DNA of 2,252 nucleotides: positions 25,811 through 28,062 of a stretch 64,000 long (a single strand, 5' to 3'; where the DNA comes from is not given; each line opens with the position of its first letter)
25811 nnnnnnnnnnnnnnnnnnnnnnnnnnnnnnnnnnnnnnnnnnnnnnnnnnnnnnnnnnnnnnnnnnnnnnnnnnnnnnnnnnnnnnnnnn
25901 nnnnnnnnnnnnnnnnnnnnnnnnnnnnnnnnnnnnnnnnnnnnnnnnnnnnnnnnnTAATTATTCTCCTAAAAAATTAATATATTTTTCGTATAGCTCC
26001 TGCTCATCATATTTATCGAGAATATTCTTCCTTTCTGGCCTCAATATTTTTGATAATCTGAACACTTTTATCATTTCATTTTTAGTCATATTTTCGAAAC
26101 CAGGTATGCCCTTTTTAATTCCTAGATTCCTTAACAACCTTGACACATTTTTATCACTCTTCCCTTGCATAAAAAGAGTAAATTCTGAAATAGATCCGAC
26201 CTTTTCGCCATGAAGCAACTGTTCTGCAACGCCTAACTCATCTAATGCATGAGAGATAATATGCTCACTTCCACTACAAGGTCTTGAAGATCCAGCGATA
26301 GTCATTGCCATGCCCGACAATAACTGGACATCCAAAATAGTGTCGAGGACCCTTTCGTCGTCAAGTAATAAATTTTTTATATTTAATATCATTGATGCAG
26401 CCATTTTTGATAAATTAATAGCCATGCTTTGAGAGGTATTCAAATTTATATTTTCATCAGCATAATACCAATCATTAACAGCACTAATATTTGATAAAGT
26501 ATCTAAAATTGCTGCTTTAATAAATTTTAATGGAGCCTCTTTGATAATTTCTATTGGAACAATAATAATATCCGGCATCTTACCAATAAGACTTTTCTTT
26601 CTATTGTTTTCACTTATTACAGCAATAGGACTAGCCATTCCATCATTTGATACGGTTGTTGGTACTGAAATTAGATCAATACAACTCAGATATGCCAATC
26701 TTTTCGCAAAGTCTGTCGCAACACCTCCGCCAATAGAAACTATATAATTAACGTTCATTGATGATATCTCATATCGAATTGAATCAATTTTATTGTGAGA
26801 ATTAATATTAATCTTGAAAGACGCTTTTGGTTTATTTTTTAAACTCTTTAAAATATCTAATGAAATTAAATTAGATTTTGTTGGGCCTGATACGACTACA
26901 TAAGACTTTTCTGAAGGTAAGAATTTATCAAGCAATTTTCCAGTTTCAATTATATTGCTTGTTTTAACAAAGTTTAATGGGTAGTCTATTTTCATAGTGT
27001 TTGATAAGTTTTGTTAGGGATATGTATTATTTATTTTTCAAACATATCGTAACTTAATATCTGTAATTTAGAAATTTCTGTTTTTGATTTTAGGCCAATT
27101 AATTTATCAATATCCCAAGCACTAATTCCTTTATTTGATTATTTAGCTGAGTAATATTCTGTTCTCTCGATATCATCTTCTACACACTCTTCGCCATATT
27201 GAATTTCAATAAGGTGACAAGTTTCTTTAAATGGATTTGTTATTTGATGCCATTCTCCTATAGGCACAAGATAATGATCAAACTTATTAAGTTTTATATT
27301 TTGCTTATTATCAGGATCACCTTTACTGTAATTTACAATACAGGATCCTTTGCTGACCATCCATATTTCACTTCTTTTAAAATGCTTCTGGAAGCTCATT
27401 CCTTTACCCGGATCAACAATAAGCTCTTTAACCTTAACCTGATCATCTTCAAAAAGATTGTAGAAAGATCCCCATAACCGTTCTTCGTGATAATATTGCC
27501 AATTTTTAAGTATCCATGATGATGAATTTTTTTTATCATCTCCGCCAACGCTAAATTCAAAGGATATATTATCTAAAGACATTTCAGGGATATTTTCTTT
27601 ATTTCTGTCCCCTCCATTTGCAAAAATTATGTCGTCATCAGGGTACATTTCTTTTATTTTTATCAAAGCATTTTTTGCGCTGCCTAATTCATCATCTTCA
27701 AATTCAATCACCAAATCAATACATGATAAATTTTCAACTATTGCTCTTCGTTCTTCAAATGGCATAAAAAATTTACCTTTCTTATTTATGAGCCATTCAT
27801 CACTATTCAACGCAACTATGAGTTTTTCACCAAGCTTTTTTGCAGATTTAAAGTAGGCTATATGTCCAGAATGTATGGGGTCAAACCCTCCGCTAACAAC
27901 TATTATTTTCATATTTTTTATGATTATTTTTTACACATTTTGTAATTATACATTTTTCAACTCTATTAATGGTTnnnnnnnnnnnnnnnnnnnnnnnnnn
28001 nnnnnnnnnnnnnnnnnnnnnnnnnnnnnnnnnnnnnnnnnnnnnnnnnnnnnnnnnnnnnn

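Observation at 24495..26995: Complete gtp1-gtp2-gtp3-like trio (CDP-2-glycerol pathway) in a marine-type gammaproteobacterium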

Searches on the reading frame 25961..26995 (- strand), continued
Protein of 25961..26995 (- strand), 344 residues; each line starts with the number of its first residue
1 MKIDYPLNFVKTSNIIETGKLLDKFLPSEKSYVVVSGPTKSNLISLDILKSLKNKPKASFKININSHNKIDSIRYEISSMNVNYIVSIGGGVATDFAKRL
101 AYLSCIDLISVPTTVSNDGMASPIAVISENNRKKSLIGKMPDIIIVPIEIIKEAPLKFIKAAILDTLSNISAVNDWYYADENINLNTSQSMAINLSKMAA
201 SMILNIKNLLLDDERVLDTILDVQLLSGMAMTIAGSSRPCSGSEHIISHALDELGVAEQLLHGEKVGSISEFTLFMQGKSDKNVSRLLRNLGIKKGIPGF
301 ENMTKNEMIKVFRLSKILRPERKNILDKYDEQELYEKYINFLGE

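Call 96: find_encoding_contigs(protein=P0193, flank=5000, max_places=3)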
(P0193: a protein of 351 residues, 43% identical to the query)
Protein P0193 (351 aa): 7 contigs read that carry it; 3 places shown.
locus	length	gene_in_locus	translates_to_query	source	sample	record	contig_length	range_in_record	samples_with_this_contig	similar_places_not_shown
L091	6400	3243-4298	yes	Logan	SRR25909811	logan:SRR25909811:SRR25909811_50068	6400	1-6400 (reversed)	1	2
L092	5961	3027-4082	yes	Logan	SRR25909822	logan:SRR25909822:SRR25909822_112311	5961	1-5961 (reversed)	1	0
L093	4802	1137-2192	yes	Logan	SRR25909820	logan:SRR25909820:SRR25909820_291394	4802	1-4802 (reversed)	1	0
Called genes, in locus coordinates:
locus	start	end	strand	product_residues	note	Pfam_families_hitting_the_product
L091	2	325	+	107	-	?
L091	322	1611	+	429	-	PF04464:Glyphos_transf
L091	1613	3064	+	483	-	PF01943:Polysacc_synt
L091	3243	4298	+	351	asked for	PF13685:Fe-ADH_2, PF00465:Fe-ADH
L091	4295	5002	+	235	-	PF00483:NTP_transferase, PF12804:NTP_transf_3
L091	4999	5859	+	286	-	PF00702:Hydrolase, PF13344:Hydrolase_6, PF13419:HAD_2 (weak), PF13242:Hydrolase_like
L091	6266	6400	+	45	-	?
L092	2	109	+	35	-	?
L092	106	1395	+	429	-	PF04464:Glyphos_transf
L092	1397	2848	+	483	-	PF01943:Polysacc_synt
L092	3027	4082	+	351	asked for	PF13685:Fe-ADH_2, PF00465:Fe-ADH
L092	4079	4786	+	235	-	PF00483:NTP_transferase, PF12804:NTP_transf_3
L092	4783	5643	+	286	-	PF00702:Hydrolase, PF13344:Hydrolase_6, PF13419:HAD_2 (weak), PF13242:Hydrolase_like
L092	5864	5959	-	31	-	?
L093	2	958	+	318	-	?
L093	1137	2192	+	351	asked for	PF13685:Fe-ADH_2, PF00465:Fe-ADH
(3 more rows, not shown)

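Call 97: search_solved_structures(query=L091:4999-5859:+, max_evalue=1e-10, show_alignments=1)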
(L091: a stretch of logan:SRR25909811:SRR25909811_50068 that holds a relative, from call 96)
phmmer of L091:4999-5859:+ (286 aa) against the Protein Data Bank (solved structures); distinct sequences matched with E-value up to 1e-10: 28.
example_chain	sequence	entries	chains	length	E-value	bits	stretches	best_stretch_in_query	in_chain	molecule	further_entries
1vjr_A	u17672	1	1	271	6.7e-62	212.7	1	11-270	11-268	4-nitrophenylphosphatase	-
1pw5_A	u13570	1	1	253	1.1e-60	208.7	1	14-265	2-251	nagD protein, putative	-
3pdw_A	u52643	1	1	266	1.6e-49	172.1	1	14-265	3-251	Uncharacterized hydrolase yutF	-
4o8c_A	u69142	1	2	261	4e-42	147.8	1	11-265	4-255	Thermostable NPPase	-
4ig4_A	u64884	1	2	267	1.4e-41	146.1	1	14-265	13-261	Thermostable NPPase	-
4kn8_A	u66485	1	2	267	1.8e-41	145.7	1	14-265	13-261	Thermostable NPPase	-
4ift_A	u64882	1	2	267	3.4e-41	144.8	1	14-265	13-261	Thermostable NPPase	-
1zjj_A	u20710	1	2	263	1.2e-38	136.4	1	21-268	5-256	hypothetical protein PH1952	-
1ydf_A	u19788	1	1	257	5.7e-38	134.2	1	20-264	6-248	hydrolase, haloacid dehalogenase-like family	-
4jdp_A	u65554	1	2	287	9.2e-38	133.5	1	15-273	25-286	p-nitrophenyl phosphatase (Pho2)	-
3qgm_A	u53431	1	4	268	9.7e-38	133.4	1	16-273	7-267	p-nitrophenyl phosphatase (Pho2)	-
2c4n_A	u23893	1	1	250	3.2e-37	131.7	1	21-266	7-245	PROTEIN NAGD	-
1yv9_A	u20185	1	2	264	3.8e-37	131.5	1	20-265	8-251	hydrolase, haloacid dehalogenase family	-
1wvi_A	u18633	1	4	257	7.7e-36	127.2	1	20-265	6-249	putative phosphatases involved in N-acetyl-glucosamine catabolism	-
3epr_A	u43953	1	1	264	1.6e-35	126.2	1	20-264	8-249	Hydrolase, haloacid dehalogenase-like family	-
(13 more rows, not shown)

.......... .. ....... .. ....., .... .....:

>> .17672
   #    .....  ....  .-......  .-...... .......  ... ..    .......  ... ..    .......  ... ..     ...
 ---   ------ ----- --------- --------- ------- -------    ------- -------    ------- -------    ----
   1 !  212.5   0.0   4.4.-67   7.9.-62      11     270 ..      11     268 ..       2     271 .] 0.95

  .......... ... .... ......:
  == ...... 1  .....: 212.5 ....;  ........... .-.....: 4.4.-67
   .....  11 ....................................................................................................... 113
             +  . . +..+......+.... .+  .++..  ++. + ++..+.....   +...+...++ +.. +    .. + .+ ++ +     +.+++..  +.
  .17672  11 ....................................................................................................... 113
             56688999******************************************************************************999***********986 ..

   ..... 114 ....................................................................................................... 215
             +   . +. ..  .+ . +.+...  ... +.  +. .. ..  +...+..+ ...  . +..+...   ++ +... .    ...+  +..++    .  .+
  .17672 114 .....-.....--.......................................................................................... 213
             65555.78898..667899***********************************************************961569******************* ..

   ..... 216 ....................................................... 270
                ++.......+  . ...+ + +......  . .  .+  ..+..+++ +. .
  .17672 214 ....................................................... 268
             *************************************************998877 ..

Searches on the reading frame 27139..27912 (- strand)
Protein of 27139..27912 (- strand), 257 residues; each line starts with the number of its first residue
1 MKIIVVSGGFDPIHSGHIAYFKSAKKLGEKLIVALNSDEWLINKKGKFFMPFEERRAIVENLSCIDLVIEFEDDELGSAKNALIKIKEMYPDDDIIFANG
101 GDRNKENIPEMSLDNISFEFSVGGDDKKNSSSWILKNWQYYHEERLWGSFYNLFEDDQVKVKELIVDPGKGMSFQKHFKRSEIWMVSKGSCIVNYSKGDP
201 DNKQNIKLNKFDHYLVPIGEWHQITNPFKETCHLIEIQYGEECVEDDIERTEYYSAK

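Call 3: search_protein_families(library=pfam, proteins=[window:27139-27912:-], max_evalue=0.01)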
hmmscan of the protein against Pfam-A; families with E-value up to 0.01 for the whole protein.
window:27139-27912:- (257 aa): 3 families
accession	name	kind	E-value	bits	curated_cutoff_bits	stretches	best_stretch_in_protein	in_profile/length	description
PF01050.24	MannoseP_isomer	-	1.8e-19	70.4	23.6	1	144-252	13-115/116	Mannose-6-phosphate isomerase C-terminal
PF01467.32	CTP_transf_like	-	3.8e-13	50.2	21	1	7-102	3-89/133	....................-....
PF07883.17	Cupin_2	-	0.00015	21.9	27.2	1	165-237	4-69/70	Cupin domain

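Call 4: search_protein_families(library=ncbifam, proteins=[window:27139-27912:-], max_evalue=0.01)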
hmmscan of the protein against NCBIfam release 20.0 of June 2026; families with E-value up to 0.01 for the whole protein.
window:27139-27912:- (257 aa): 16 families
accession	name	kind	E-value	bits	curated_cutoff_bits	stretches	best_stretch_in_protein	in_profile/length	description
TIGR01479.1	GMP_PMI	equivalog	7.4e-20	71.2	372.95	1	145-252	361-462/467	mannose-1-phosphate guanylyltransferase/mannose-6-phosphate isomerase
TIGR02199.1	rfaE_dom_II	equivalog_domain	1.9e-18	66.7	181.5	1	2-112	12-115/144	D-glycero-beta-D-manno-heptose 1-phosphate adenylyltransferase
NF008454.0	PRK11316.1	equivalog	1e-15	57.4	521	1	2-108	341-440/475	bifunctional D-glycero-beta-D-manno-heptose-7-phosphate kinase/D-glycero-beta-D-manno-heptose 1-phosphate adenylyltransferase HldE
TIGR01518.1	g3p_cytidyltrns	equivalog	2.8e-14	53.3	165.4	1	4-72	1-69/125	glycerol-3-phosphate cytidylyltransferase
TIGR00125.1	cyt_tran_rel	domain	9e-13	48.2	27.7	1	3-63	1-60/65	adenylyltransferase/cytidyltransferase family protein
NF012004.0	PRK15460.1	equivalog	5.7e-12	45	859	1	145-251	371-471/478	mannose-1-phosphate guanyltransferase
NF001985.0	PRK00777.1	subfamily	4.1e-11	43.2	104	1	2-62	5-65/157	pantetheine-phosphate adenylyltransferase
NF002250.0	PRK01170.1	subfamily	3.1e-07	30.2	489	1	2-62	1-60/322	bifunctional pantetheine-phosphate adenylyltransferase/NTP phosphatase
NF045965.1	RibF_rel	equivalog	3.5e-06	26.7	200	1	4-82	15-102/279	FAD synthase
TIGR01510.1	coaD_prev_kdtB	equivalog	1.2e-05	25.3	103.3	1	5-61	3-54/155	pantetheine-phosphate adenylyltransferase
NF005519.0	PRK07152.1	equivalog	5.3e-05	22.3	315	1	1-103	1-108/361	nicotinate-nucleotide adenylyltransferase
NF005518.0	PRK07143.1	equivalog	5.9e-05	22.6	232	1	3-72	17-90/281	hypothetical protein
NF041124.1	CoaD_Thcocales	equivalog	8.2e-05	22.5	290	1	3-55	6-59/156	phosphopantetheine adenylyltransferase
TIGR00482.1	TIGR00482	equivalog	0.0039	17.2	112.45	0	6-103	2-104/194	nicotinate (nicotinamide) nucleotide adenylyltransferase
NF000840.1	PRK00071.1-3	equivalog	0.0054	16.2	150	0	2-26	7-31/201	nicotinate-nucleotide adenylyltransferase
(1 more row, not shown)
